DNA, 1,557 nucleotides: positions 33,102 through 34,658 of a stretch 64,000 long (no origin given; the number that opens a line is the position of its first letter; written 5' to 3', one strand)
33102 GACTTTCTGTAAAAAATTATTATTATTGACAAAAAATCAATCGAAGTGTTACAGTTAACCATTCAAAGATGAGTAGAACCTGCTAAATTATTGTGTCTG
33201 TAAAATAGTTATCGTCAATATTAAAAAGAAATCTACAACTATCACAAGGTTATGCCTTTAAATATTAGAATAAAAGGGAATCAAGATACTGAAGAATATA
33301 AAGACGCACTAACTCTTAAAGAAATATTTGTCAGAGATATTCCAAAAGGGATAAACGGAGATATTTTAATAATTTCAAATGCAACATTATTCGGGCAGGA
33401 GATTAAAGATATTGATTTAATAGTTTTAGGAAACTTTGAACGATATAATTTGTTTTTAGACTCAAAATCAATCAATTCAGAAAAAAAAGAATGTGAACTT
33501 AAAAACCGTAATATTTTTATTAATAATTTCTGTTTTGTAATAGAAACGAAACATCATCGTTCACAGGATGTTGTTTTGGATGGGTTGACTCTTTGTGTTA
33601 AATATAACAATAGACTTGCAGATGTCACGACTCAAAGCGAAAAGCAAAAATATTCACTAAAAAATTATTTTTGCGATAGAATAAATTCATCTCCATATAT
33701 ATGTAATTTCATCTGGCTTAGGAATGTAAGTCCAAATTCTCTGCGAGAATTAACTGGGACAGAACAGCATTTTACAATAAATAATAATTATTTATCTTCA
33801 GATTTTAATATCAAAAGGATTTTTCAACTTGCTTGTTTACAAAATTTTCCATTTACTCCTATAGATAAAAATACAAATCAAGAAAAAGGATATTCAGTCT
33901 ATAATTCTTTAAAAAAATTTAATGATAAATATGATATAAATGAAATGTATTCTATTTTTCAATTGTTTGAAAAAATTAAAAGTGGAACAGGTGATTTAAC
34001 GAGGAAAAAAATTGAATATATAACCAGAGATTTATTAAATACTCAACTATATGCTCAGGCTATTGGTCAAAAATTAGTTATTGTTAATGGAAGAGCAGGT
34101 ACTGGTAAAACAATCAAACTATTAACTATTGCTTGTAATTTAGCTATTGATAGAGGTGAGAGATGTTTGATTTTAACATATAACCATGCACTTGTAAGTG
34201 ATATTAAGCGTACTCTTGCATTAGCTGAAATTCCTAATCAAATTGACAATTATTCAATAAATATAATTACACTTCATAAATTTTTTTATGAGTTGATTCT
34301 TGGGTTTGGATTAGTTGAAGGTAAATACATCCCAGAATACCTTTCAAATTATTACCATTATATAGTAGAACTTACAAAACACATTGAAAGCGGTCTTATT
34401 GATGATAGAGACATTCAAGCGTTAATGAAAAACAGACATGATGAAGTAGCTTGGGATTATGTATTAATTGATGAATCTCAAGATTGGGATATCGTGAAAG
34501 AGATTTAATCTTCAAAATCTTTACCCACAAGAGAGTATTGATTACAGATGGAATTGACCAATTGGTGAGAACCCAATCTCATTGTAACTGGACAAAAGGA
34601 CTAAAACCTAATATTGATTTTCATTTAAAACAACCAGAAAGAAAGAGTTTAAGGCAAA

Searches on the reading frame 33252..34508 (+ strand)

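Call 3: search_protein_families(library=pfam, proteins=[window:33252-34508:+], max_evalue=1)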
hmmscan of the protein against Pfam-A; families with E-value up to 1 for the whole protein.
window:33252-34508:+ (418 aa): 15 families
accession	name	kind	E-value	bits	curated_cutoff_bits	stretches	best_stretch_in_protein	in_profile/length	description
PF13245.12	AAA_19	-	7.5e-08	33.1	25.1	1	268-415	6-105/134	AAA domain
PF09848.15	SLFN-g3_helicase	-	1.4e-05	25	24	1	274-332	2-60/354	Schlafen group 3, DNA/RNA helicase domain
PF25199.1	nSTAND_NTPase5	-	1.7e-05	25.1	34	1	267-317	35-85/145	Novel STAND NTPase 5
PF08378.17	NERD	-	0.0036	18.2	22.1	1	91-146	45-100/111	Nuclease-related domain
PF00270.35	DEAD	-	0.0058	16.8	26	1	268-322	9-65/167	DEAD/DEAH box helicase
PF07652.20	Flavi_DEAD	-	0.03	14.7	21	1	274-328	5-59/148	Flavivirus DEAD domain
PF03796.21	DnaB_C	-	0.03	14.1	27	1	273-323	19-69/255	DnaB-like helicase C terminal domain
PF02562.22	PhoH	-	0.034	14.1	27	1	266-313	11-59/205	PhoH-like protein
PF14907.12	NTP_transf_5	-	0.045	13.8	31.2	1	359-412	176-231/249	Uncharacterised nucleotidyltransferase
PF13604.12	AAA_30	-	0.051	13.7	27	1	272-319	17-63/191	AAA domain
PF06745.19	ATPase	-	0.052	13.4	26.6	1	273-313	19-59/231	KaiC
PF04851.21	ResIII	-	0.066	13.6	22.5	1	271-323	21-74/164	Type III restriction enzyme, res subunit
PF05729.18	NACHT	-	0.088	13.1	26.7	1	275-304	2-31/167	NACHT domain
PF07088.17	GvpD_P-loop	-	0.11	12.8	24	1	265-300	3-35/189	GvpD gas vesicle protein, P-loop domain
PF13481.12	AAA_25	-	0.16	12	27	1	273-305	33-63/195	AAA domain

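Call 4: search_protein_families(library=padloc, proteins=[window:33252-34508:+], max_evalue=1)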
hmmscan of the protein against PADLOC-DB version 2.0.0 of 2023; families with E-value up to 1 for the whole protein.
window:33252-34508:+ (418 aa): 9 families
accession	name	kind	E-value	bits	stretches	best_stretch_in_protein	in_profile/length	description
PDLC04173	GajB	-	3.2e-06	24.4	1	276-411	12-133/471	-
PDLC01087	C3a187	-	1.3e-05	22.3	1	255-412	193-331/559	NERD+UvrD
PDLC05064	PDC-S68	-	2.9e-05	20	1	263-347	690-765/1273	-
PDLC01439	typeIV_DinG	-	0.0027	14.5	1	273-332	34-88/575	CAS-IV-A; associated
PDLC02161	Avs2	-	0.0029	13.3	1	252-327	321-398/1499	-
PDLC01729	typeIV_DinG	-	0.0058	13.4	1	273-318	39-85/666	Csf4_0_IVA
PDLC04140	mad8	-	0.0096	13.5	1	274-313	28-68/314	mads_8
PDLC00914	TRIP13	-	0.0098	13.4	1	273-306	71-104/302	TRIP13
PDLC05014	PDC-S41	-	0.031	10.6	1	267-327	228-290/657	-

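Call 5: search_protein_families(library=ncbifam, proteins=[window:33252-34508:+], max_evalue=1)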
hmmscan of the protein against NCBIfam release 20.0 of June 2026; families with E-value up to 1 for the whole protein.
window:33252-34508:+ (418 aa): 4 families
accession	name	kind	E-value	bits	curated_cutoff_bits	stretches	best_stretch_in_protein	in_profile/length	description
TIGR03600.1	phage_DnaB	exception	0.0028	16.7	498.65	1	273-314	194-235/421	phage replicative helicase, DnaB family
NF006799.0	PRK09302.1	equivalog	0.0038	15.8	408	1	275-312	275-311/515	circadian clock protein KaiC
NF004629.0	PRK05973.1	equivalog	0.029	13.4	156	1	264-322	55-112/237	DNA helicase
TIGR03499.1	FlhF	equivalog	0.19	11.7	174.15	1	237-309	159-235/286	flagellar biosynthesis GTPase FlhF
